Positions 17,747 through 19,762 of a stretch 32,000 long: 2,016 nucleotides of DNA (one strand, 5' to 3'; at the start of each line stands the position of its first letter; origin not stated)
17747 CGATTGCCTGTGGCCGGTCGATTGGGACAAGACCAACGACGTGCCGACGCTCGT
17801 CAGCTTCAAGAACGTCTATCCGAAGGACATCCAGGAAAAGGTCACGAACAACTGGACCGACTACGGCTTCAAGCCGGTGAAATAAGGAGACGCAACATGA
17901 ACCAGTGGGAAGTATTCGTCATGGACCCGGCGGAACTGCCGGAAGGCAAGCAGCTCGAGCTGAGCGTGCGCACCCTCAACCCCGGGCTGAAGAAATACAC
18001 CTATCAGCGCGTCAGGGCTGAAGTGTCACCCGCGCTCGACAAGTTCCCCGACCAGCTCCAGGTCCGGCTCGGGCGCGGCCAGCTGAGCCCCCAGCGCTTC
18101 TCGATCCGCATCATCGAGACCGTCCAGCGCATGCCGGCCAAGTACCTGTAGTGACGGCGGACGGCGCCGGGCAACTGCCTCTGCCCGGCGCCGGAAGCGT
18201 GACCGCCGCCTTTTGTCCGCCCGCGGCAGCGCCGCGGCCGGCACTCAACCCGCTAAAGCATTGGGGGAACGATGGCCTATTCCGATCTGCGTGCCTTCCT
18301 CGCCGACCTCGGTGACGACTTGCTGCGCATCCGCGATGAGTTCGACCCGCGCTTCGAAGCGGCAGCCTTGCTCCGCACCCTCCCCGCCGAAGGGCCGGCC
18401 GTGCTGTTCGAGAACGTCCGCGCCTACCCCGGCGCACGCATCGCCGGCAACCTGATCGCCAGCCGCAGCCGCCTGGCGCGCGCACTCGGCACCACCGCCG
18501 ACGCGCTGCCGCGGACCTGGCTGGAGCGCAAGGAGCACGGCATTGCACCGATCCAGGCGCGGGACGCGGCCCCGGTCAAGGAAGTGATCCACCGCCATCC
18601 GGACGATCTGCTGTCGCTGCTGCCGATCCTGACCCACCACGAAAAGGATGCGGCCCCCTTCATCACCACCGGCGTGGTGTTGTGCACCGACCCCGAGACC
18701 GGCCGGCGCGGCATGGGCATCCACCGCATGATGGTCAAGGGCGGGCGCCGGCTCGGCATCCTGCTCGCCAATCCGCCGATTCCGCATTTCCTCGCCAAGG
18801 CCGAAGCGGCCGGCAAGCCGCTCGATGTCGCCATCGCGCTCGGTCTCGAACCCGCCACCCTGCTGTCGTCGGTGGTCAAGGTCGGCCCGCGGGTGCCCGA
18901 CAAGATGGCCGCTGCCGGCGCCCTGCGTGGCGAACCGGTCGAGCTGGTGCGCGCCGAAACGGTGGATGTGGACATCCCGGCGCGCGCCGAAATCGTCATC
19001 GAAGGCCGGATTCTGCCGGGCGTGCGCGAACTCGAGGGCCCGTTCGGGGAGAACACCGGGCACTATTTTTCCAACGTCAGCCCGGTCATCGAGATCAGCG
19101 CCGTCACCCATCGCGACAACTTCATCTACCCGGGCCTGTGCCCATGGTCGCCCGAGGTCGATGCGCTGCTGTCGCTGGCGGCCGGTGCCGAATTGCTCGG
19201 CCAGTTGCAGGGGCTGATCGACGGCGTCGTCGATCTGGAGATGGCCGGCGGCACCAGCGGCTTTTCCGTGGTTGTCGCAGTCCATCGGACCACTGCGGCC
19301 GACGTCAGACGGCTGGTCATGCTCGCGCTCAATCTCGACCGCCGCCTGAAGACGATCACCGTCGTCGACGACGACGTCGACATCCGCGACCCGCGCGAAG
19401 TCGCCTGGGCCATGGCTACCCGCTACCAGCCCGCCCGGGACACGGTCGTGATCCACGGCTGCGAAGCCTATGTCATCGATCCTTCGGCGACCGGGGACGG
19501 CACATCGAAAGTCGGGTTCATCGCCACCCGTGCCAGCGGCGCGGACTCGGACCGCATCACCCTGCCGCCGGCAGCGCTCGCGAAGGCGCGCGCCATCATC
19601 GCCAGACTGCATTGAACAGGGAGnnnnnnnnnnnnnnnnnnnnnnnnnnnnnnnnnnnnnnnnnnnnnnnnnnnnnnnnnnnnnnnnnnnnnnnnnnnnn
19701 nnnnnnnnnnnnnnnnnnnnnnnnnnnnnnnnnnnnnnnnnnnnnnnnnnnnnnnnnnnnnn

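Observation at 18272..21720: Candidate self-contained, O2-independent prFMN supply and maturation module (UbiD paralogue, UbiX, RibK-like, Nudix, PNPOx-like)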

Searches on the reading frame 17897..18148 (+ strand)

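Call 7: search_protein_families(library=pfam, proteins=[window:17897-18148:+], max_evalue=0.01)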
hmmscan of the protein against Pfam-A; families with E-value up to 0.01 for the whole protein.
window:17897-18148:+ (84 aa): 1 family
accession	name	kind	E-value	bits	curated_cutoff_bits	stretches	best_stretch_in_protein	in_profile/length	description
PF09662.15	Phenyl_P_gamma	-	3.7e-49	165.2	25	1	2-84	1-83/83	Phenylphosphate carboxylase gamma subunit (Phenyl_P_gamma)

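Call 8: search_protein_families(library=ncbifam, proteins=[window:17897-18148:+], max_evalue=0.01)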
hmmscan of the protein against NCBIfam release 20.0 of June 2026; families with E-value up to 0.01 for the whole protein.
window:17897-18148:+ (84 aa): 1 family
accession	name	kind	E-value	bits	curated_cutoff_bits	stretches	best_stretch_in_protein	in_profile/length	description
TIGR02725.1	phenyl_P_gamma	equivalog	6.8e-58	192.6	135.55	1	1-84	1-84/84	phenylphosphate carboxylase subunit gamma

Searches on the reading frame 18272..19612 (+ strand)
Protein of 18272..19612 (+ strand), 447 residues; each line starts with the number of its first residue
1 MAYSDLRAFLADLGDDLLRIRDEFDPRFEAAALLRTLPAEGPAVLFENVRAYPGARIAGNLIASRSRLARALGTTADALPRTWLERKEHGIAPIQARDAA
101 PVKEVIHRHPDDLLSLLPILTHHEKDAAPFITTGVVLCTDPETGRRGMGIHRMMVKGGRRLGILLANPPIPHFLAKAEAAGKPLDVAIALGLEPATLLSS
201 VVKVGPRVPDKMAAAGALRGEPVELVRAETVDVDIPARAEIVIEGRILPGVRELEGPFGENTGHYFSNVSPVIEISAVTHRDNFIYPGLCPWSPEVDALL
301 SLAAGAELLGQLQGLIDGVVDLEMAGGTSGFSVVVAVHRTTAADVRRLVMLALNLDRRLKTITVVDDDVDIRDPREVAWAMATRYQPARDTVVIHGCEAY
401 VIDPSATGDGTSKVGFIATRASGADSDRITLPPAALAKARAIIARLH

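Call 7: search_protein_families(library=pfam, proteins=[window:18272-19612:+], max_evalue=0.01)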
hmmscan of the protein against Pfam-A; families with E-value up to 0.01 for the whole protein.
window:18272-19612:+ (447 aa): 3 families
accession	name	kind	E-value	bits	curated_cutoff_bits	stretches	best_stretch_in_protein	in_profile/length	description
PF01977.22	UbiD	-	7.8e-60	202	23.3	1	98-292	6-204/206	3-octaprenyl-4-hydroxybenzoate carboxy-lyase Rift-related domain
PF20696.2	UbiD_C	-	2e-24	86.5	24.2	1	300-418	4-127/127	3-octaprenyl-4-hydroxybenzoate carboxy-lyase C-terminal domain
PF20695.2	UbiD_N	-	6.9e-20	71.4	24.3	1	15-86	8-77/78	3-octaprenyl-4-hydroxybenzoate carboxy-lyase N-terminal domain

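Call 8: search_protein_families(library=ncbifam, proteins=[window:18272-19612:+], max_evalue=0.01)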
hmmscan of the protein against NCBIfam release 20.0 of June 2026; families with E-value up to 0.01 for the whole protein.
window:18272-19612:+ (447 aa): 7 families
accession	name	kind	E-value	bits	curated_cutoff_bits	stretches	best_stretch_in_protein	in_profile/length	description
TIGR00148.1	TIGR00148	subfamily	3.2e-90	302.9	244.85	1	6-419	1-436/438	UbiD family decarboxylase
NF041204.1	VdcC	exception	5.1e-80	269.2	650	1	3-414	1-431/467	non-oxidative hydroxyarylic acid decarboxylases subunit C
TIGR03701.1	mena_SCO4490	equivalog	1.3e-55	188.9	495.9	2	93-397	109-417/433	menaquinone biosynthesis decarboxylase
NF008175.0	PRK10922.1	equivalog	3e-52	177.8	788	2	93-428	121-465/497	4-hydroxy-3-polyprenylbenzoate decarboxylase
TIGR02723.1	phenyl_P_alpha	equivalog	3e-35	121.8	564.6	1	15-408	21-427/485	phenylphosphate carboxylase subunit alpha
TIGR02724.1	phenyl_P_beta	equivalog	3.4e-32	111.4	468.95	1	5-411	2-428/472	phenylphosphate carboxylase subunit beta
NF041219.1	BagN_FevL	exception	3.7e-32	111.5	1000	1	2-395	16-442/502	bagremycin/ferroverdin biosynthesis UbiD family decarboxylase BagN/FevL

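Call 41: search_solved_structures(query=window:18272-19612:+, show_alignments=2, max_evalue=1e-10)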
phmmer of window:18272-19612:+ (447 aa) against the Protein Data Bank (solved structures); distinct sequences matched with E-value up to 1e-10: 40.
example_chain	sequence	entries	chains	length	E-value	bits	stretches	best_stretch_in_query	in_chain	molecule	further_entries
6h6x_B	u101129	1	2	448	5e-83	283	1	8-432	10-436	3-polyprenyl-4-hydroxybenzoate decarboxylase and related decarboxylases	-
6h6v_A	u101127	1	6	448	4.4e-81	276.5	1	8-432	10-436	3-polyprenyl-4-hydroxybenzoate decarboxylase and related decarboxylases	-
5ny5_A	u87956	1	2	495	4.4e-51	177.7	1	37-413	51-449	3,4-dihydroxybenzoate decarboxylase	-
5o3n_A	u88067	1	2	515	5e-51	177.5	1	37-413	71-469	3,4-dihydroxybenzoate decarboxylase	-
5o3m_A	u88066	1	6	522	8.5e-51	176.8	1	38-410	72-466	Protocatechuate decarboxylase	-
2idb_A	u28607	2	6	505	7.2e-49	170.4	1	96-422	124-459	3-octaprenyl-4-hydroxybenzoate carboxy-lyase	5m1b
5m1c_A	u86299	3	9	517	8e-49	170.2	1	96-422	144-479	3-octaprenyl-4-hydroxybenzoate carboxy-lyase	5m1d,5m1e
7p9q_A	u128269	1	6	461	7.1e-46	160.5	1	11-433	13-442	AnInD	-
7ae4_A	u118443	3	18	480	3.5e-45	158.3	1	2-411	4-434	Phenolic acid decarboxylase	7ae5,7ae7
7pda_A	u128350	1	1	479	4e-37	131.7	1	37-405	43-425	UbiD family decarboxylase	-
6da6_A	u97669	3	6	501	2.1e-34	122.8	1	4-397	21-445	UbiD-like decarboxylase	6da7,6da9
7nf0_A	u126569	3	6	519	3.6e-31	112.1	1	14-404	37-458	Ferulic acid decarboxylase 1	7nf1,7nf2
7ney_A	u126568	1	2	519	9e-29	104.2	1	14-404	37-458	Ferulic acid decarboxylase 1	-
8y64_A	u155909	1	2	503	1e-26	97.4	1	10-413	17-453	Ferulic acid decarboxylase 1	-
7abn_D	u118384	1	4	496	2.3e-26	96.3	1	15-392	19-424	UbiD-like decarboxylase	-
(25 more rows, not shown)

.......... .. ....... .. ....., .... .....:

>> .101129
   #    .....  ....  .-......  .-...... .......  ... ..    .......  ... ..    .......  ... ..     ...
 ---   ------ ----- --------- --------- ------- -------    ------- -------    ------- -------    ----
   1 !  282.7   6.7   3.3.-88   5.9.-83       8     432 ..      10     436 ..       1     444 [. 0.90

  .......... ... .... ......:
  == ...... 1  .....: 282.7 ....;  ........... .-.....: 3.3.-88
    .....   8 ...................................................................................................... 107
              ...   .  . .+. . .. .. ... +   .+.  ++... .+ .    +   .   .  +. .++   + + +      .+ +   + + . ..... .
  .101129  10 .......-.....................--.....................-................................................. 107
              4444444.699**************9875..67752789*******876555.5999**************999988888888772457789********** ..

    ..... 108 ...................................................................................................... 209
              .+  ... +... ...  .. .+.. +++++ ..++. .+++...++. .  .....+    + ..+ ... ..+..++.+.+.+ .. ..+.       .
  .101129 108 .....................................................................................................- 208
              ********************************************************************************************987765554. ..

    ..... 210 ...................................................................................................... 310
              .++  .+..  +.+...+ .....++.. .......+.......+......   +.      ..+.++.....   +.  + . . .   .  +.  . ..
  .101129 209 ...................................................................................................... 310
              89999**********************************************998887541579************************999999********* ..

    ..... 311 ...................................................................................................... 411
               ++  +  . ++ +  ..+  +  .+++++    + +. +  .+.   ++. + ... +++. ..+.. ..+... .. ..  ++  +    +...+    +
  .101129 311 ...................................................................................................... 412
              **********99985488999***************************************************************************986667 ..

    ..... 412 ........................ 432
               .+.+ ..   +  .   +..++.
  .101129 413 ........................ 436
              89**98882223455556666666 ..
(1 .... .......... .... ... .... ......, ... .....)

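Call 84: search_protein_representatives(protein=window:18272-19612:+)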
Query: 447 residues. Proteins with E-value up to 0.001 (for the whole library): 5895; up to 1e-10: 2990; up to 1e-30: 803. The best 150 are listed.
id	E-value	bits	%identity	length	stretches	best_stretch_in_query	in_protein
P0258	1.6e-120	419.7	47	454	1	1-443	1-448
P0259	3.2e-119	415.4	46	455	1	1-440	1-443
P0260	2.7e-111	389.3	45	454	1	6-444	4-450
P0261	1.1e-102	360.9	42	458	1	8-442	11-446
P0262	1.1e-100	354.4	64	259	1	1-259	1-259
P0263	3.2e-100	352.9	45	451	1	5-435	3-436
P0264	4.3e-100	352.4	44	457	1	4-442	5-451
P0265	5.7e-99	348.7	42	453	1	5-444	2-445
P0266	1.2e-98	347.6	44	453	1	1-428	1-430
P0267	8.1e-97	341.6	45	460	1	5-446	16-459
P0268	1.0e-95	338.0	66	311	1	1-244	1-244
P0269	5.1e-93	329.1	45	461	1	4-428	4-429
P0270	3.5e-92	326.4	42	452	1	3-420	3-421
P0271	4.5e-90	319.4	39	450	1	1-438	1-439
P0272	6.5e-89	315.6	45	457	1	1-421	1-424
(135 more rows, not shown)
